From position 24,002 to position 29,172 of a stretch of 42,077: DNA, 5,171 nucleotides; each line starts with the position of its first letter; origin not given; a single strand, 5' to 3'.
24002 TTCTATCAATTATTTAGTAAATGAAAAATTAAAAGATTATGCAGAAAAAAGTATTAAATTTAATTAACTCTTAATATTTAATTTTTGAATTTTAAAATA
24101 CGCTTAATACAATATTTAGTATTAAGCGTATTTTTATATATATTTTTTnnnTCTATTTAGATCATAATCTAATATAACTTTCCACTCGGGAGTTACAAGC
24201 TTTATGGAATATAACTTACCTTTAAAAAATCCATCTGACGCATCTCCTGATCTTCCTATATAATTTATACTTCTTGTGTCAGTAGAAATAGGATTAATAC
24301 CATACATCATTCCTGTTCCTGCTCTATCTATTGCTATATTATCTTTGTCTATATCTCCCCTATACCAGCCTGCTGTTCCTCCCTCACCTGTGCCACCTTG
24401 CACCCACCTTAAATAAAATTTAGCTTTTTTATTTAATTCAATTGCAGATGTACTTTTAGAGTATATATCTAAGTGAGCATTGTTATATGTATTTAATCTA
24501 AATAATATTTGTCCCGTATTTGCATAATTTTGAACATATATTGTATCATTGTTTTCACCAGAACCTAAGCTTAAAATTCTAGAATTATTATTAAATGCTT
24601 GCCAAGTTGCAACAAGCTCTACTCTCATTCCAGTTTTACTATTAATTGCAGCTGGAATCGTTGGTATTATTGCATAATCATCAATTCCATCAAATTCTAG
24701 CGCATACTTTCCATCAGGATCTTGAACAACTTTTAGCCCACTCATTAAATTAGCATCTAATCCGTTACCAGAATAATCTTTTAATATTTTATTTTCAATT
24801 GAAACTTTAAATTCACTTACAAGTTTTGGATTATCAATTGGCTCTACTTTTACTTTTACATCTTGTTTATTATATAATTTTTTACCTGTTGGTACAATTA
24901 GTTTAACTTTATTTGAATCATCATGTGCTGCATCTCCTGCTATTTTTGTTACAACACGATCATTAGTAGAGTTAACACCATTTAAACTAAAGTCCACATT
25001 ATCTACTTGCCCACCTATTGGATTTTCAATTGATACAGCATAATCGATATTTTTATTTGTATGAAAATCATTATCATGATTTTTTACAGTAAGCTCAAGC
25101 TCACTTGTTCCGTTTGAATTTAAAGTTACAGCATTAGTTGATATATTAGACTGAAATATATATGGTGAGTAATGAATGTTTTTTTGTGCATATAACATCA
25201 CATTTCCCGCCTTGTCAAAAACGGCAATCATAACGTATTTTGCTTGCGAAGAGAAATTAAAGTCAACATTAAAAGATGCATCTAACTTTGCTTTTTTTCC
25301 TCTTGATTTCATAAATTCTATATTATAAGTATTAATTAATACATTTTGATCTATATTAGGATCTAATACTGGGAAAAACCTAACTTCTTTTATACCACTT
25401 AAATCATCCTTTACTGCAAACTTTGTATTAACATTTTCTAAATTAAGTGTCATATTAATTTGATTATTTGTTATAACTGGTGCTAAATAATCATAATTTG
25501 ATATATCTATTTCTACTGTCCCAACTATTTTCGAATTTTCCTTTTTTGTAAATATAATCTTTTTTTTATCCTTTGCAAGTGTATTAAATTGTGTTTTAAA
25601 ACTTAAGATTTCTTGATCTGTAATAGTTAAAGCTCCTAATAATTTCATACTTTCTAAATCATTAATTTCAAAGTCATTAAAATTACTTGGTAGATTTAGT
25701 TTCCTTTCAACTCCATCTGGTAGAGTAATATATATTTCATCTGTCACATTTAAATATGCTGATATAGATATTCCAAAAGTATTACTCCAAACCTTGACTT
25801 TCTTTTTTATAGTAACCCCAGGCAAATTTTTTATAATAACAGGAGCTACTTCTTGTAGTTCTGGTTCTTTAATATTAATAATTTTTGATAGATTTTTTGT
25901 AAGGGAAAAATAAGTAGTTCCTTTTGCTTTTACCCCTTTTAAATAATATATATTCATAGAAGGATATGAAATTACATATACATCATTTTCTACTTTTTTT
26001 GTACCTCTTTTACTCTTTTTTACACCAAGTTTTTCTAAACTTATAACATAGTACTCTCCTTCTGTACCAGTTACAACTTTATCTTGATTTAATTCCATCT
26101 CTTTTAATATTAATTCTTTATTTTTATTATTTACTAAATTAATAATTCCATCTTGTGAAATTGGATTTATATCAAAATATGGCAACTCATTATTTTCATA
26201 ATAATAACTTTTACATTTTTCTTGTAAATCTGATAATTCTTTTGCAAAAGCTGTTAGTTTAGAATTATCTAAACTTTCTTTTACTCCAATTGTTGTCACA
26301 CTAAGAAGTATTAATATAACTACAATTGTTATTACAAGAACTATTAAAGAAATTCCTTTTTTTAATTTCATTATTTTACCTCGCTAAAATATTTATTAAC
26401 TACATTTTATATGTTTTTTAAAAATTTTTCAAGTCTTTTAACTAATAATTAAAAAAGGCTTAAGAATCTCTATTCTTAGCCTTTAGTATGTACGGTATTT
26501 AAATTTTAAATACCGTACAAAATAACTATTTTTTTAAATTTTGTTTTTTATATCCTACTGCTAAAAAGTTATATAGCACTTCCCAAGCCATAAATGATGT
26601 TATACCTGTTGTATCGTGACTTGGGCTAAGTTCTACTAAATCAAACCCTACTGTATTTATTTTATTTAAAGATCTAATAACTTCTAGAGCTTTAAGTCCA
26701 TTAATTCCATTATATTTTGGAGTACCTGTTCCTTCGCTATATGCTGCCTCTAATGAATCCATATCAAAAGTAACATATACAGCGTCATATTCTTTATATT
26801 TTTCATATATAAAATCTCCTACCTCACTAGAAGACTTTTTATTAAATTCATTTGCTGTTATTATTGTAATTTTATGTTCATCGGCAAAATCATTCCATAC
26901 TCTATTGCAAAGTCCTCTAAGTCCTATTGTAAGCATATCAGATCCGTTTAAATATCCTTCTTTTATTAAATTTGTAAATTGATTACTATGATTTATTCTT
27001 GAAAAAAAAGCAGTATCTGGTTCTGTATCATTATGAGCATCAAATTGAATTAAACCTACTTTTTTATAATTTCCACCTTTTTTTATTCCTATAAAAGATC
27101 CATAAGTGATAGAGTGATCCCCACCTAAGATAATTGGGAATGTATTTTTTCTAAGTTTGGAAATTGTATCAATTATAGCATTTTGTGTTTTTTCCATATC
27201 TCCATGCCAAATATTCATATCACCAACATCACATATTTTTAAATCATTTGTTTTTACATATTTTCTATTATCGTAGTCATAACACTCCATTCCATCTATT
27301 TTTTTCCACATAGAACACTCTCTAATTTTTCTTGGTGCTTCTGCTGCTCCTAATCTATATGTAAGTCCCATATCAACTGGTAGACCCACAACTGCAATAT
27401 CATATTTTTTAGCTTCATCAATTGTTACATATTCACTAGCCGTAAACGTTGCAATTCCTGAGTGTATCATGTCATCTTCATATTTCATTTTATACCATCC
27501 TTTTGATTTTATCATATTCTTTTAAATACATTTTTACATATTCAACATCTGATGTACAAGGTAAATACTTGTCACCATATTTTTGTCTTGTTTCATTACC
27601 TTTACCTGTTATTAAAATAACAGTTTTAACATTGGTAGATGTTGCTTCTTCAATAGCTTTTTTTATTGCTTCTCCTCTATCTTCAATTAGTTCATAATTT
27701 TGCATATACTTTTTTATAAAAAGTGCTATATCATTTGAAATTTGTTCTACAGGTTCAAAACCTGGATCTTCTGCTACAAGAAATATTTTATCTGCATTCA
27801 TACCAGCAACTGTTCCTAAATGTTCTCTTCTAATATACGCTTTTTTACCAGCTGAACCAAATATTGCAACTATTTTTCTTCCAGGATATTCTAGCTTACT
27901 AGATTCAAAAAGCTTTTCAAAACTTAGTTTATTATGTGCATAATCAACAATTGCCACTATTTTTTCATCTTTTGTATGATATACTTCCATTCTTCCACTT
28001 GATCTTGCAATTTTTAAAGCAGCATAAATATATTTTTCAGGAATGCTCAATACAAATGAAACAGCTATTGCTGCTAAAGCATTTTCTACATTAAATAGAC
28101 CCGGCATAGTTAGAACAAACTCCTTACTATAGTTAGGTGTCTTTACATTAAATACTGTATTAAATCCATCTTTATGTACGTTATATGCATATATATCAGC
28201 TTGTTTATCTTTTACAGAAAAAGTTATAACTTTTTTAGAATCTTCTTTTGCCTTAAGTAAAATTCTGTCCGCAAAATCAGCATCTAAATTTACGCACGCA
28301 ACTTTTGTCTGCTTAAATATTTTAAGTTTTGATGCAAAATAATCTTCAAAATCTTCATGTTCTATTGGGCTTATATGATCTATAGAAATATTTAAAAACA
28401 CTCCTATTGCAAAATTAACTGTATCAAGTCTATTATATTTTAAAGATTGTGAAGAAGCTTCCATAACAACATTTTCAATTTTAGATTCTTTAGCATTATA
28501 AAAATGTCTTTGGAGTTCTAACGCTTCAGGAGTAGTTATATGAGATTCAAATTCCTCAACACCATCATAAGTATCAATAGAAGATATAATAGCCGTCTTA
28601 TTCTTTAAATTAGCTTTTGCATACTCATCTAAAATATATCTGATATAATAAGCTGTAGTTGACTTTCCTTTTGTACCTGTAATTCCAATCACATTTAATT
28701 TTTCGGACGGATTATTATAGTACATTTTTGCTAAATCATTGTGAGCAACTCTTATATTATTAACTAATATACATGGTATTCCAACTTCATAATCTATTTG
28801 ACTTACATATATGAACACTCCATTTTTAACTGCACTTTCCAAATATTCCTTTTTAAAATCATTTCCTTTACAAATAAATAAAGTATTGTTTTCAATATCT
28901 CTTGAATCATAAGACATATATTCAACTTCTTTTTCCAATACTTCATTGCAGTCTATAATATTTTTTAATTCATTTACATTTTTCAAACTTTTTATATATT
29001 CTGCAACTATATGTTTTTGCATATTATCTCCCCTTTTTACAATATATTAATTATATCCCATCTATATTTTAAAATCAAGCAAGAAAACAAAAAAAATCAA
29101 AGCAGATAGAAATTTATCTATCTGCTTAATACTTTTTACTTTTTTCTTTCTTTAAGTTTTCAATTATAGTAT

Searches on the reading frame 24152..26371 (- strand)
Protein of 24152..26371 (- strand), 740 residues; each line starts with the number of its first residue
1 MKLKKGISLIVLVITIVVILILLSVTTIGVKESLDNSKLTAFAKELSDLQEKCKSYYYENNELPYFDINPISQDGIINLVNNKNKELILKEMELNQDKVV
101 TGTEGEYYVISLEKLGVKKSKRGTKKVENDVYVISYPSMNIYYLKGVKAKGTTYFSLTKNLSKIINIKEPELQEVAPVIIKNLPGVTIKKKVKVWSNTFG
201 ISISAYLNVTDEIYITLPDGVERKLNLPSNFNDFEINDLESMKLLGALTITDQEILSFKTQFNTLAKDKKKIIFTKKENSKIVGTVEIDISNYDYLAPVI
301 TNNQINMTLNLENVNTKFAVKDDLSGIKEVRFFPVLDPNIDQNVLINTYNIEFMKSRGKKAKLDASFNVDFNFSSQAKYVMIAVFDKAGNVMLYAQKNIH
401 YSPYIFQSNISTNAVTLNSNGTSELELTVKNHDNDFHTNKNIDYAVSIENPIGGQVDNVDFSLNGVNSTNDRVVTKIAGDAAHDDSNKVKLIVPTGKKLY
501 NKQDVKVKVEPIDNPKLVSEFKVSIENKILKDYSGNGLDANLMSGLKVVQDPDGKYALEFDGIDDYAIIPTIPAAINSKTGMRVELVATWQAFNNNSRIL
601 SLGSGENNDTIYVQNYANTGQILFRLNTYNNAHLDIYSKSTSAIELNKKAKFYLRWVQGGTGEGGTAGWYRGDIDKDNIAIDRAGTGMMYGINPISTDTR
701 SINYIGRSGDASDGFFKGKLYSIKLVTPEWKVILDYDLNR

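Call 39: search_protein_families(library=pfam, proteins=[window:24152-26371:-], max_evalue=0.001)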
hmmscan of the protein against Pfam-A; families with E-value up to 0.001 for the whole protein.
window:24152-26371:- (740 aa): 1 family
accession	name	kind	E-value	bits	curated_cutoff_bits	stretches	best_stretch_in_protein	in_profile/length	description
PF24893.1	DUF7743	-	0.00076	19.6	27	1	293-402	2-98/120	Domain of unknown function (DUF7743)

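Call 54: search_protein_families(library=ncbifam, proteins=[window:24152-26371:-], max_evalue=1)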
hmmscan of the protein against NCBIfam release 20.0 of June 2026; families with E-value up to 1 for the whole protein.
window:24152-26371:- (740 aa): 2 families
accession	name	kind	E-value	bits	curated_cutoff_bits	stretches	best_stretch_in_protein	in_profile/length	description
TIGR02596.1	TIGR02596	subfamily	0.057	13.5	70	1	9-48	3-42/196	Verru_Chthon cassette protein D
TIGR01710.1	typeII_sec_gspG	equivalog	0.075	13.1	88.85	1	5-85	1-75/134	type II secretion system major pseudopilin GspG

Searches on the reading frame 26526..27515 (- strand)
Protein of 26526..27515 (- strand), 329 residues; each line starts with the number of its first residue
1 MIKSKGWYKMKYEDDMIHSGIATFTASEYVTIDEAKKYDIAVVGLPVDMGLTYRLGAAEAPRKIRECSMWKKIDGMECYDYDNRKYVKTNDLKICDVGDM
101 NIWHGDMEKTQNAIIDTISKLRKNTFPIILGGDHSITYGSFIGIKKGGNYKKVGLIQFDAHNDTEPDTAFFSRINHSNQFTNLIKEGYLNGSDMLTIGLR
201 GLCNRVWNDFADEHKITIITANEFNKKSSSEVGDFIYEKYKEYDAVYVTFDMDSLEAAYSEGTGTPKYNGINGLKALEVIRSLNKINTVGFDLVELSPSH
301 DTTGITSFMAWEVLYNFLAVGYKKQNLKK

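Call 39: search_protein_families(library=pfam, proteins=[window:26526-27515:-], max_evalue=0.001)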
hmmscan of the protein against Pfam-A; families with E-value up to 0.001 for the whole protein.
window:26526-27515:- (329 aa): 1 family
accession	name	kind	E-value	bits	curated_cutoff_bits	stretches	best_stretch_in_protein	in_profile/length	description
PF00491.26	Arginase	-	1.7e-65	221.7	22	1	39-317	2-277/280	Arginase family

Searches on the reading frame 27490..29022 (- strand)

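Call 39: search_protein_families(library=pfam, proteins=[window:27490-29022:-], max_evalue=0.001)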
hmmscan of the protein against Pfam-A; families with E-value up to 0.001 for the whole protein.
window:27490-29022:- (510 aa): 2 families
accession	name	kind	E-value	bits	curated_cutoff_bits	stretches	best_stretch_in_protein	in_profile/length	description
PF08245.18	Mur_ligase_M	-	1.7e-42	146.1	24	1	114-321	1-199/200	Mur ligase middle domain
PF02875.26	Mur_ligase_C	-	1.3e-22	81.4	28.4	1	343-475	1-127/127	Mur ligase, glutamate ligase domain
